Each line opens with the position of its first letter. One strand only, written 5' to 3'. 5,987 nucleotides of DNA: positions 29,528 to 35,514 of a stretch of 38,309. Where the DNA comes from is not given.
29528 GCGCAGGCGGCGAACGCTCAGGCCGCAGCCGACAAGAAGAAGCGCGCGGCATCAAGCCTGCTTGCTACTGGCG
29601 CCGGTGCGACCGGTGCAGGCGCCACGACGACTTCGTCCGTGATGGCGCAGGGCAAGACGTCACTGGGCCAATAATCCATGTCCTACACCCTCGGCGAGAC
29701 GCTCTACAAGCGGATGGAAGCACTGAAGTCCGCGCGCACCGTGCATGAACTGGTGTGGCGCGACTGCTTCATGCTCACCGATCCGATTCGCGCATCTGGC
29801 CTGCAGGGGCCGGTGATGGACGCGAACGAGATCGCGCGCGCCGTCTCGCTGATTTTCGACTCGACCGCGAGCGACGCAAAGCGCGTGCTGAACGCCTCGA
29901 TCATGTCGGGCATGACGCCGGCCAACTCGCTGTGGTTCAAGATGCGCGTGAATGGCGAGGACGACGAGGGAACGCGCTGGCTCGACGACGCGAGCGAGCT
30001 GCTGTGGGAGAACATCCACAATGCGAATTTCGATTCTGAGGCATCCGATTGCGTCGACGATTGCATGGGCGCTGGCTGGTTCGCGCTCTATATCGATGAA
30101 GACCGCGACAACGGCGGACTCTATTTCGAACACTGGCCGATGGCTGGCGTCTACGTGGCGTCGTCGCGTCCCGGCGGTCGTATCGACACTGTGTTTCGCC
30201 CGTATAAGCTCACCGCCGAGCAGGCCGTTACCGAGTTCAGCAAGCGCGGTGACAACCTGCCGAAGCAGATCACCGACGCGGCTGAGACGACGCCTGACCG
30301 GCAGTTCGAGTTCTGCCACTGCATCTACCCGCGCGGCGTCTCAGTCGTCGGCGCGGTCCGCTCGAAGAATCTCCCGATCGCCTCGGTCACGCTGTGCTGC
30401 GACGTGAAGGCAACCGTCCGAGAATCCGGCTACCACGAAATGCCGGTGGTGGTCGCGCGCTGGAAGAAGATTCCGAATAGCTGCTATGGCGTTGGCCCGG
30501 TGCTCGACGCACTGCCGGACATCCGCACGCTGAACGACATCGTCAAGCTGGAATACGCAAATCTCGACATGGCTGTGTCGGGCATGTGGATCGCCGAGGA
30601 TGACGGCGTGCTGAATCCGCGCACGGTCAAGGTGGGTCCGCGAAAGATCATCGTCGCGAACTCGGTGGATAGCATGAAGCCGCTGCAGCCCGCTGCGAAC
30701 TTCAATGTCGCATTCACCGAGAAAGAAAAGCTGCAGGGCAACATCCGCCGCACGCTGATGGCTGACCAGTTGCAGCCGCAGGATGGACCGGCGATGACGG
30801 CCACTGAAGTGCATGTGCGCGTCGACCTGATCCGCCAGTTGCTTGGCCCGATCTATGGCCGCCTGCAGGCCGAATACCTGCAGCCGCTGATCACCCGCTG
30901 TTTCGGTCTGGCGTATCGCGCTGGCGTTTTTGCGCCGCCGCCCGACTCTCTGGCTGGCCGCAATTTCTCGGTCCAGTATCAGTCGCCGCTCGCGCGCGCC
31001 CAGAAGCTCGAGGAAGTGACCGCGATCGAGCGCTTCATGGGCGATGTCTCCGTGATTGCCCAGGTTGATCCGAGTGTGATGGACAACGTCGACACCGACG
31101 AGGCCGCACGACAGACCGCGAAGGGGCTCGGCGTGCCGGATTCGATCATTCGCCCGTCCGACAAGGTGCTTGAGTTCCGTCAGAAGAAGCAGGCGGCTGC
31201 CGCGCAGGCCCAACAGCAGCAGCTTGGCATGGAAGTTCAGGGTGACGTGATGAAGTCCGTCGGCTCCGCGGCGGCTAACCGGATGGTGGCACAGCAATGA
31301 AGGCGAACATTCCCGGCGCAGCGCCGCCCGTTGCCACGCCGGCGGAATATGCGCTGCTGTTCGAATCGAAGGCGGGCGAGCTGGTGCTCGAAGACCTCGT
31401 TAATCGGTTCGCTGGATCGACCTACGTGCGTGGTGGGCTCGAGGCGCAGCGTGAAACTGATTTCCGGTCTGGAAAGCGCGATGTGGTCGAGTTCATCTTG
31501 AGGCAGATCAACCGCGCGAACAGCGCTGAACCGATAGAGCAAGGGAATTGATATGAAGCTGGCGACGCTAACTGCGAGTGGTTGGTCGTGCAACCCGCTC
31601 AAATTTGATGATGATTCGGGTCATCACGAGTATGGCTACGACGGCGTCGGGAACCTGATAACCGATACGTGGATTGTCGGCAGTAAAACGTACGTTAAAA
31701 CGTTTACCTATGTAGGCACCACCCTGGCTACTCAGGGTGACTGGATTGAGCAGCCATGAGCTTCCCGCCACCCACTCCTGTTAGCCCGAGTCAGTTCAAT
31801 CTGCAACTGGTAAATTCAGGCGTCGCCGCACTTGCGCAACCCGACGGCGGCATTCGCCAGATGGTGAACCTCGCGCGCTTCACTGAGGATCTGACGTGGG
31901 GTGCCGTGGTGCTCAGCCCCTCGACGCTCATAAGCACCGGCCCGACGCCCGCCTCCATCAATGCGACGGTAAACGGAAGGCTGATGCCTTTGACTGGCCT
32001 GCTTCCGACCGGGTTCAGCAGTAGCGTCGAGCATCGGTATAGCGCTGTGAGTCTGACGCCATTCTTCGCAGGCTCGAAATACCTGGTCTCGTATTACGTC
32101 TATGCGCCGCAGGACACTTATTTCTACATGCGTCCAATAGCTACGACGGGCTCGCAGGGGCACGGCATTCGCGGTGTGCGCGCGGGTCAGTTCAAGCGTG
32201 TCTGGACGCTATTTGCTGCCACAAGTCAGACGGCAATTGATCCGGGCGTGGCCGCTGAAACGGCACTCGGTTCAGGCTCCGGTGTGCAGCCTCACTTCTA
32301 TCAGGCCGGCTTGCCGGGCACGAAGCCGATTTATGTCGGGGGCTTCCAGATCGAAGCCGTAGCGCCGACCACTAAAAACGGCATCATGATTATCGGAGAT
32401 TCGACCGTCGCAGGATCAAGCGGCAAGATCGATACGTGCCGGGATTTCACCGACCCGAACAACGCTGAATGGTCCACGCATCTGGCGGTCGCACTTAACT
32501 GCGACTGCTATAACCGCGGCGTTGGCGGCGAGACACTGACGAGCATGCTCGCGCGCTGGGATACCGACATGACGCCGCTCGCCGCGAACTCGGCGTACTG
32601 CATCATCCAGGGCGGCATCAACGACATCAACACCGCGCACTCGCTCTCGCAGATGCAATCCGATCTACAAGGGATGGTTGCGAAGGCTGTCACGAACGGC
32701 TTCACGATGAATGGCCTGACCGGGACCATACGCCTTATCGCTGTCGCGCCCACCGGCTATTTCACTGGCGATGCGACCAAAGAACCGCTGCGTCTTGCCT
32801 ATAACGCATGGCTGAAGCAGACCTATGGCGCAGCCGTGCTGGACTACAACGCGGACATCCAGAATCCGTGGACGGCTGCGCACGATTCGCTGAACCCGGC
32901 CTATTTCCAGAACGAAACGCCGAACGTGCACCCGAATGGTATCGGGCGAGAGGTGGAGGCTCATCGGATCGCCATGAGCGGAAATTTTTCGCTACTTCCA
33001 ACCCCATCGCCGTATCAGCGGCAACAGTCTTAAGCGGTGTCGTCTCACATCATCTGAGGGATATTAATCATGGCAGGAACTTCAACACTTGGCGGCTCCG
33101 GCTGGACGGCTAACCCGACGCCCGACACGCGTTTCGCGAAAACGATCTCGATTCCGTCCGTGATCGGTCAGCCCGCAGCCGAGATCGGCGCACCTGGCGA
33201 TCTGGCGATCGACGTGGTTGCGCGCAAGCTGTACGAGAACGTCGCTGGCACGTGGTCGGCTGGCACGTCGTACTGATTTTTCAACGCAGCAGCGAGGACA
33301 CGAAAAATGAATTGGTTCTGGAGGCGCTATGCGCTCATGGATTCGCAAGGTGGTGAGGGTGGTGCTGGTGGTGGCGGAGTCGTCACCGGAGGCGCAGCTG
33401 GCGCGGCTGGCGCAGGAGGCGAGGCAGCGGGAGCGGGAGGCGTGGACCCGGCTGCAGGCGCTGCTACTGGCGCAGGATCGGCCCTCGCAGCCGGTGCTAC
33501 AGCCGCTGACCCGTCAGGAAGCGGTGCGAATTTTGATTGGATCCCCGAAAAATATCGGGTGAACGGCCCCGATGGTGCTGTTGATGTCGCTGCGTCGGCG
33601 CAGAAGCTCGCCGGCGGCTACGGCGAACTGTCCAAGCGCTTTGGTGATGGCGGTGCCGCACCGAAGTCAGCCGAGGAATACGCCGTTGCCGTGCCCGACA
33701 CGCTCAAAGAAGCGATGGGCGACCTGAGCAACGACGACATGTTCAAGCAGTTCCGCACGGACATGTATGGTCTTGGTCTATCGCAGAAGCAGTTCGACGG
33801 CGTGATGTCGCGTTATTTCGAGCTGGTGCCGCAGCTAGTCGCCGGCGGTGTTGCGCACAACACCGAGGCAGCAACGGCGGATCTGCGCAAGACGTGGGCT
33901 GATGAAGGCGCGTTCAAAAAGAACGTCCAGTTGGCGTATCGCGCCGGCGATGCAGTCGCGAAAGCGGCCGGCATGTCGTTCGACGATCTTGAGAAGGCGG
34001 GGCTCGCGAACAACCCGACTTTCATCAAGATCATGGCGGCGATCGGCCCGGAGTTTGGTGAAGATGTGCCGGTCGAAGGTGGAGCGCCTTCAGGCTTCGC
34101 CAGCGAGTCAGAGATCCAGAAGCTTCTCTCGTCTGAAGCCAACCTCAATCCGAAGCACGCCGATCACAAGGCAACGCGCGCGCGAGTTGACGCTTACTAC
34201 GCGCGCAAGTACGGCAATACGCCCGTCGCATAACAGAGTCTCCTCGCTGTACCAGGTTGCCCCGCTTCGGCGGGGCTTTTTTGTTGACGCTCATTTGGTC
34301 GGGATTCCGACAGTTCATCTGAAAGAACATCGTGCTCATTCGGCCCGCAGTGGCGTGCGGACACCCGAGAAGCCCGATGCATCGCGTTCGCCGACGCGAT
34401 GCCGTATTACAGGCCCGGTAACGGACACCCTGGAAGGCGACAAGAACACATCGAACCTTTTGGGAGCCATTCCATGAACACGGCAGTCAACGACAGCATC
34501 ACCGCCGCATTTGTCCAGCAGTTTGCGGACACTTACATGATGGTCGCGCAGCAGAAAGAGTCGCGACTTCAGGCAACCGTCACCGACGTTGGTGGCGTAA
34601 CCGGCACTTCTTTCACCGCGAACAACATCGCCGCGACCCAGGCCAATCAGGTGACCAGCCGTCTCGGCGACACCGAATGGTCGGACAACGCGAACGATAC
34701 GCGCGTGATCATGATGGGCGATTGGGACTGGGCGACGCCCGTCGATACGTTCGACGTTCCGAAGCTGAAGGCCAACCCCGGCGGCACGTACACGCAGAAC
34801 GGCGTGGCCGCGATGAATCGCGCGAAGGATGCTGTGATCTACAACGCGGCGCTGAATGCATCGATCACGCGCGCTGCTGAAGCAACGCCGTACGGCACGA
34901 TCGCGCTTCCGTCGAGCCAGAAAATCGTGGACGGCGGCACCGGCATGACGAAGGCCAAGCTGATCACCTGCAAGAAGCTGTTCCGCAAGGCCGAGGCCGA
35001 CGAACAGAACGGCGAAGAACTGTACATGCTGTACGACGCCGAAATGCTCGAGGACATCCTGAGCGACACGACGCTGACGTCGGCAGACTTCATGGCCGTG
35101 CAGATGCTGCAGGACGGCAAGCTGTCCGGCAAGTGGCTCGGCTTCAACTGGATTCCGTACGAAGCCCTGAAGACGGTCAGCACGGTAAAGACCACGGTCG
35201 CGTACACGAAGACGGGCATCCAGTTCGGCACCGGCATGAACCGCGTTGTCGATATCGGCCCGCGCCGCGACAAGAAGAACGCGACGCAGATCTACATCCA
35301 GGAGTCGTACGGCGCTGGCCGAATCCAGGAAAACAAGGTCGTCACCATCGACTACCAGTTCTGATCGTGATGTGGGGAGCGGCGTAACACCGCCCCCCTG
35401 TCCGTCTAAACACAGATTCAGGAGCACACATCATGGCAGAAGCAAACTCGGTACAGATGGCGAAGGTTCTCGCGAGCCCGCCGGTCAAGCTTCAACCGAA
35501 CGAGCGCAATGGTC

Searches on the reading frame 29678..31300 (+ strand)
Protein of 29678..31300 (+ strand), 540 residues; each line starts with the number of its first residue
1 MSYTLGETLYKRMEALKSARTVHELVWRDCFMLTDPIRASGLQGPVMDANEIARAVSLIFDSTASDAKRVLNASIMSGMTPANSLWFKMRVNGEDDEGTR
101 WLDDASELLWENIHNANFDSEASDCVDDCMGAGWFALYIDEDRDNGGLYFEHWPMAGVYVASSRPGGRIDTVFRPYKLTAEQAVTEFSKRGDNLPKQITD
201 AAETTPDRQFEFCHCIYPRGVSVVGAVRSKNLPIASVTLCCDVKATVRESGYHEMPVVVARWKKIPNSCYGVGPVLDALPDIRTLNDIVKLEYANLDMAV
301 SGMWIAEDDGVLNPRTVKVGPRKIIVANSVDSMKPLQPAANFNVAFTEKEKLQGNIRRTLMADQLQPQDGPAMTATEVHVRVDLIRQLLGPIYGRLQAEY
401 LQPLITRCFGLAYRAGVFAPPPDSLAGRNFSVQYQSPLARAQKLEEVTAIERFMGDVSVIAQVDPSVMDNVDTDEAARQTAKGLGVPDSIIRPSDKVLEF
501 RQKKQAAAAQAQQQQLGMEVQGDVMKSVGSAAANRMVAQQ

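Call 11: search_protein_families(library=phrogs, proteins=[window:29678-31300:+], max_evalue=0.01)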
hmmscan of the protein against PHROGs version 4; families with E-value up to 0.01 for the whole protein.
window:29678-31300:+ (540 aa): 4 families
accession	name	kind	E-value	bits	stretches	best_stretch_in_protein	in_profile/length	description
phrog_332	-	connector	9e-147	490.8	1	5-534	10-547/560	head-tail adaptor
phrog_21643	-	unknown function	2.3e-67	228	1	284-537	3-257/268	-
phrog_21528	-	unknown function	1.6e-39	136.7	1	7-224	4-221/224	-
phrog_449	-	connector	2.6e-28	99.8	1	9-524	8-505/520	head-tail adaptor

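Call 12: search_protein_families(library=pfam, proteins=[window:29678-31300:+], max_evalue=0.01)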
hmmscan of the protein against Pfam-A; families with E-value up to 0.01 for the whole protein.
window:29678-31300:+ (540 aa): 1 family
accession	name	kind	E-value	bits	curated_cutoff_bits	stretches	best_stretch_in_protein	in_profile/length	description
PF12236.14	Head-tail_con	-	3.7e-113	379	27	1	8-491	3-489/489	Bacteriophage head to tail connecting protein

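Call 24: find_related_loci(query=window:29678-31300:+, collection=viral_contigs, flank=10000)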
Query window:29678-31300:+ (540 aa) in viral_contigs; peptide patterns used: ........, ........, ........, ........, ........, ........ (x = any residue, [..] = any of these).
510 stretches matched a pattern; 509 encode a relative of the query (tblastn E <= 1e-3); the best 80 are kept; 80 distinct loci.
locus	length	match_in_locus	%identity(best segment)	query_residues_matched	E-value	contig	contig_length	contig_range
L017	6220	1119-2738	97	1-540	0e+0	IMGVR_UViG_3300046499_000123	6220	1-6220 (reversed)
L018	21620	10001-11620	96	1-540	0e+0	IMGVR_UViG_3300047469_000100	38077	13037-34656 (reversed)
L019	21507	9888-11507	94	1-540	0e+0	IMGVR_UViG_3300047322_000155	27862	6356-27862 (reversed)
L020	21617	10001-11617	79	1-540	0e+0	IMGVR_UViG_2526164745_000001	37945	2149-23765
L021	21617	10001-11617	78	1-540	0e+0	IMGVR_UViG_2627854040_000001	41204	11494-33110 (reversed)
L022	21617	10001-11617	79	1-540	0e+0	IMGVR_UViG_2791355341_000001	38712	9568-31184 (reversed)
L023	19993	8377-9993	78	1-540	0e+0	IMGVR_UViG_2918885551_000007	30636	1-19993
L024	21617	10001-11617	78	1-540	0e+0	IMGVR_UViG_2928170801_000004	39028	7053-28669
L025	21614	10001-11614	80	1-538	0e+0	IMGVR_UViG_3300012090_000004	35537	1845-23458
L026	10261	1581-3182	75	5-539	0e+0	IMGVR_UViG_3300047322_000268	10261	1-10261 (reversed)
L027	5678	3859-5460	74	5-538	0e+0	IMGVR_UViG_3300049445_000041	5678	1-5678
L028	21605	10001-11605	74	5-540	0e+0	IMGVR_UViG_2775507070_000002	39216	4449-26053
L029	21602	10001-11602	86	6-540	0e+0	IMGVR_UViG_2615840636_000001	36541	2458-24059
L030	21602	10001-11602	73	5-539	0e+0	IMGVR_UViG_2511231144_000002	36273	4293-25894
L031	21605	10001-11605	73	5-539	0e+0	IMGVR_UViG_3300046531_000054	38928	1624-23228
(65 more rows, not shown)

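Call 33: search_dna_similar(query=window:29678-31300:+, collection=phages, mode=protein, max_rows=60, max_evalue=1e-20)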
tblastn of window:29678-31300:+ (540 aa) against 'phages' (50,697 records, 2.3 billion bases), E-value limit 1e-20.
Records with a match: 177; places in all: 177; records where one place covers at least 80% of the query: 171.
Best place of each record, by identity: <60% 177.
By first word of the organism name: Vibrio 49; Pelagibacter 23; Pseudomonas 16; Escherichia 14; Xanthomonas 14; Salmonella 12; Caudoviricetes 7; Acinetobacter 5; Burkholderia 5; Bacteriophage 4; and 17 more.
By host as written in the record: - 48; Candidatus Pelagibacter ubique HTCC1062 14; Vibrio cholerae 2095 9; Vibrio cholerae 7; Xanthomonas albilineans CFBP2523 6; Pseudomonas aeruginosa PA14 5; Candidatus Pelagibacter sp. HTCC1062 4; Escherichia coli O157:H7 4; and 55 more.
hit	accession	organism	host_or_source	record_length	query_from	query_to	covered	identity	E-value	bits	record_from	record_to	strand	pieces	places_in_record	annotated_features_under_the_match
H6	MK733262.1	Yersinia phage YeP4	Yersinia enterocolitica LN1996-YE105.5R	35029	2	501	93%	56.3%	0e+0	583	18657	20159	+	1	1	head to tail connecting protein | hypothetical protein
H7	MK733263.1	Yersinia phage YeP5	Yersinia enterocolitica JL2002-6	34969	2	501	93%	56.3%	0e+0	583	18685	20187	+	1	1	hypothetical protein (x2)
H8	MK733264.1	Yersinia phage YeP6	Yersinia enterocolitica JL2004-21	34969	2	501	93%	56.3%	0e+0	583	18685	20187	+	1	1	hypothetical protein (x2)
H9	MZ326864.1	Alcaligenes phage Piluca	Alcaligenes faecalis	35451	9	501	91%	45.1%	8e-136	440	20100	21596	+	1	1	portal protein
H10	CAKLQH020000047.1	Acinetobacter phage MD-2021a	not known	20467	9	501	91%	45.1%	6e-135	438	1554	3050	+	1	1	tail protein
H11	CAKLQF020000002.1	Acinetobacter phage MD-2021a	not known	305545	9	501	91%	45.1%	6e-135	438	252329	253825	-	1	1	tail protein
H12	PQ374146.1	Acinetobacter phage TPWB-05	Acinetobacter sp.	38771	9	497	91%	45.4%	1e-133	434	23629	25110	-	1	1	head-tail adaptor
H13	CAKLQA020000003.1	Acinetobacter phage MD-2021a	not known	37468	7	501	92%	44.3%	1e-134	437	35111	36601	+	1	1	tail protein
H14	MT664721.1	Escherichia phage vB_EcoM_APEC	Escherichia coli APEC O78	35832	5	501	92%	39.4%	2e-115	382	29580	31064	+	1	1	head-to-tail connecting protein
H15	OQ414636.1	Pelagibacter phage EXVC032P Baldr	Candidadtus Pelagibacter sp. HTCC1062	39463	7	501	92%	35.4%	3e-98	332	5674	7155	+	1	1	head-tail connector protein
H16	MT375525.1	Pelagibacter phage Greip EXVC021P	Candidatus Pelagibacter ubique HTCC1062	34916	5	497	91%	32.6%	5e-75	264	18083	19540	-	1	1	head-tail connector protein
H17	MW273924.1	Pelagibacter phage HTVC100P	Candidatus Pelagibacter sp. HTCC7211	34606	1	492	91%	32.3%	5e-74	261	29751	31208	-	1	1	head-tail connector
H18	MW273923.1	Pelagibacter phage HTVC035P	Candidatus Pelagibacter sp. HTCC1062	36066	5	497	91%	31.7%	1e-71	254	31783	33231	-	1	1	head-tail connector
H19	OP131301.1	Pelagibacter phage Skadi-4 EXVC104P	Candidatus Pelagibacter ubique HTCC1062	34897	5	497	91%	31.6%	1e-70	251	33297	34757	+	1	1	similar to head-tail connector/portal protein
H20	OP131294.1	Pelagibacter phage Skadi-6 EXVC106P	Candidatus Pelagibacter ubique HTCC1062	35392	5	497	91%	31.6%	2e-70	251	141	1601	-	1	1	similar to head-tail connector/portal protein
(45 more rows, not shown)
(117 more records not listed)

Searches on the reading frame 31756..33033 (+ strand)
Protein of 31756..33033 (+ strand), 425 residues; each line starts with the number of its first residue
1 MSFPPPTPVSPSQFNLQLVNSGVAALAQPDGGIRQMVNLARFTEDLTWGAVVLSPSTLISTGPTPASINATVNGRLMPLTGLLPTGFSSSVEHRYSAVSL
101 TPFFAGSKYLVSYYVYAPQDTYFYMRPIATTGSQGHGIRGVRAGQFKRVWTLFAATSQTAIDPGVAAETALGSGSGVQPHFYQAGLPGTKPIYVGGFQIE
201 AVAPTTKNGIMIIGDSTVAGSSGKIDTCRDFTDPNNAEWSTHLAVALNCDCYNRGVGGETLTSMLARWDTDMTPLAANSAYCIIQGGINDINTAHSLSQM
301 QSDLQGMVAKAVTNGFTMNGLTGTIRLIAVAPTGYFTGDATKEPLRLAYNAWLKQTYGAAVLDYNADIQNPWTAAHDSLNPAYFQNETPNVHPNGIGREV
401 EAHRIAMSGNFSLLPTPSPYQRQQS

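Call 11: search_protein_families(library=phrogs, proteins=[window:31756-33033:+], max_evalue=0.01)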
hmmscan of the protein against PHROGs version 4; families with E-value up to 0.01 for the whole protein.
window:31756-33033:+ (425 aa): 2 families
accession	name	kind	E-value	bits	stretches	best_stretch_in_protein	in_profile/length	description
phrog_6102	-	moron, auxiliary metabolic gene and host takeover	4.3e-11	43.2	1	208-403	31-219/442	lipase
phrog_13362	-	unknown function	0.0014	17.8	1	251-317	545-608/820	-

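Call 12: search_protein_families(library=pfam, proteins=[window:31756-33033:+], max_evalue=0.01)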
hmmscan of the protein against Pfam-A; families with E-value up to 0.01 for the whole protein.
window:31756-33033:+ (425 aa): 2 families
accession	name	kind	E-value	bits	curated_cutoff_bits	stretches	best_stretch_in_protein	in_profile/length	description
PF13472.12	Lipase_GDSL_2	-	1.5e-16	61.9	32.9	1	213-397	2-175/178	GDSL-like Lipase/Acylhydrolase family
PF00657.28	Lipase_GDSL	-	8e-06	26.6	23.6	1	210-369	1-160/208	GDSL-like Lipase/Acylhydrolase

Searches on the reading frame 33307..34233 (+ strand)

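Call 11: search_protein_families(library=phrogs, proteins=[window:33307-34233:+], max_evalue=0.01)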
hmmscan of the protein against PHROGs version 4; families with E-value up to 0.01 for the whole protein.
window:33307-34233:+ (308 aa): 2 families
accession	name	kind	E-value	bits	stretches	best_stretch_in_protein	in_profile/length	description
phrog_3742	-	unknown function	2.1e-44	153.6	1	38-302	14-286/287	-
phrog_458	-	other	4.4e-10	40.9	1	107-268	75-235/246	protease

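Call 12: search_protein_families(library=pfam, proteins=[window:33307-34233:+], max_evalue=0.01)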
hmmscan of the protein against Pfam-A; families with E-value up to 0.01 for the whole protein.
window:33307-34233:+ (308 aa): 0 families

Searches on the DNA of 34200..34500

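Call 66: search_rna_families(source=window, start=34200, end=34500, threshold=evalue, max_evalue=1)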
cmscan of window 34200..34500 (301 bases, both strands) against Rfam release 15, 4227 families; matches with E-value up to 1: 7.
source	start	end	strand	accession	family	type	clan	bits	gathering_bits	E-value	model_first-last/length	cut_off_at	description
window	34237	34283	+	RF02278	Betaproteobacteria_toxic_sRNA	Gene; sRNA;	-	19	50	0.13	1-64/64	no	Betaproteobacteria toxic small RNA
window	34217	34280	+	RF01386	isrB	Gene; sRNA;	-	17.4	35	0.65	1-87/87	no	isrB Hfq binding RNA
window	34257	34333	-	RF02236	asX2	Gene; sRNA;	-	16.4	70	0.65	1-87/87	no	Xanthomonas sRNA asX2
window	34239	34284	+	RF02837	anti-hemB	Gene; sRNA;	-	16.2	49.5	0.19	1-81/81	no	Burkholderia RNA 7 (anti-hemB)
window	34202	34281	+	RF01400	istR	Gene; antitoxin;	-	15.6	45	0.69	1-130/130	no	istR Hfq binding RNA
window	34246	34288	+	RF02076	STnc100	Gene; sRNA;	-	14.1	47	0.66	165-206/206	no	Gammaproteobacterial sRNA STnc100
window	34256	34279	+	RF00195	RsmY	Gene; sRNA;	CL00106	13.4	57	0.4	98-121/121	no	RsmY RNA family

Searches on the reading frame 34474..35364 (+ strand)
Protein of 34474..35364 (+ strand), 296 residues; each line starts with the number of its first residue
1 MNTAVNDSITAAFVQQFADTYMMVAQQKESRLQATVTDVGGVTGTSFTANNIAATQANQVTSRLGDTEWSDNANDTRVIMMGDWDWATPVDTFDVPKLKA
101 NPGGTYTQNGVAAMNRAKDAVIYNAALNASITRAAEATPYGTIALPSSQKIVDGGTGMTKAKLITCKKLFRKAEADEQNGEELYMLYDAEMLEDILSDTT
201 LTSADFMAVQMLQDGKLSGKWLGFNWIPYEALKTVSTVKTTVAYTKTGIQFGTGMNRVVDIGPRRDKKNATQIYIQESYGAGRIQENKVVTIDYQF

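Call 11: search_protein_families(library=phrogs, proteins=[window:34474-35364:+], max_evalue=0.01)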
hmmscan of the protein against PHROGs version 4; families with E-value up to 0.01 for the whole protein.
window:34474-35364:+ (296 aa): 2 families
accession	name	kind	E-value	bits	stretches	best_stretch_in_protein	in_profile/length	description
phrog_3437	-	head and packaging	7.7e-93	311.9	1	7-295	5-292/294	major head protein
phrog_267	-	head and packaging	3.6e-05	24.1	1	41-252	69-284/410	major head protein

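Call 12: search_protein_families(library=pfam, proteins=[window:34474-35364:+], max_evalue=0.01)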
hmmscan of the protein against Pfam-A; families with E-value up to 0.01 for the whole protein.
window:34474-35364:+ (296 aa): 1 family
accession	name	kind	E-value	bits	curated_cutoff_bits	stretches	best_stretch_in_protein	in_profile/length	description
PF19821.5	Phage_capsid_2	-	2e-68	231.2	25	1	9-294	1-291/293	Phage capsid protein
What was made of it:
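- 34474..35364 (+): Major capsid gene, the target of promoter 2. PF19821 at E 2e-68 and phrog_3437 (calls 11, 12).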
